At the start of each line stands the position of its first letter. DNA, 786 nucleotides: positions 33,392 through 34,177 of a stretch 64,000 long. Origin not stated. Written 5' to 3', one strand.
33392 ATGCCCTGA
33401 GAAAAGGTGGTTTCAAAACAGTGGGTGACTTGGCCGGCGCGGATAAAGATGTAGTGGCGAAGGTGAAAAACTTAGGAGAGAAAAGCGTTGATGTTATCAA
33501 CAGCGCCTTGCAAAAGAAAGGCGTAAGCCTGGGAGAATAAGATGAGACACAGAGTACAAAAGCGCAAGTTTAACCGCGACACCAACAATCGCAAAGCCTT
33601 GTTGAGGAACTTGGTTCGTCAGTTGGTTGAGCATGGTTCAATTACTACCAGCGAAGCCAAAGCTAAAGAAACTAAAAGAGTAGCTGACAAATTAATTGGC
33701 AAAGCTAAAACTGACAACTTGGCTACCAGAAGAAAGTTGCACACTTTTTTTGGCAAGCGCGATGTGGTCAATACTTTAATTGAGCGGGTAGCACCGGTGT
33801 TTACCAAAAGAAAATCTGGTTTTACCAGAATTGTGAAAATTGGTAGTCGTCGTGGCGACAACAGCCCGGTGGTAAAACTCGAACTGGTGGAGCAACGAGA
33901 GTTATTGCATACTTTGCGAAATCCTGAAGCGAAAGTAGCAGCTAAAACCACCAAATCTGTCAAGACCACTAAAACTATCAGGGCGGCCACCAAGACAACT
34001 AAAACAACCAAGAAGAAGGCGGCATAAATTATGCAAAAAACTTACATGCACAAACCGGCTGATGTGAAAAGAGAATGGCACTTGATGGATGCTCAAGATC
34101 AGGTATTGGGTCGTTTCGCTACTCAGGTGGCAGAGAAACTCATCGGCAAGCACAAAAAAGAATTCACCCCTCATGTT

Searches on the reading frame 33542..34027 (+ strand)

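Call 71: search_protein_families(library=pfam, proteins=[window:33542-34027:+], max_evalue=0.001)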
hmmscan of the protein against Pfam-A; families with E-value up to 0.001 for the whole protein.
window:33542-34027:+ (161 aa): 1 family
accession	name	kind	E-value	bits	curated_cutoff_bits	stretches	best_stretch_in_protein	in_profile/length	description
PF01196.24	Ribosomal_L17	-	1.4e-29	103.3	27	1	20-116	1-97/97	Ribosomal protein L17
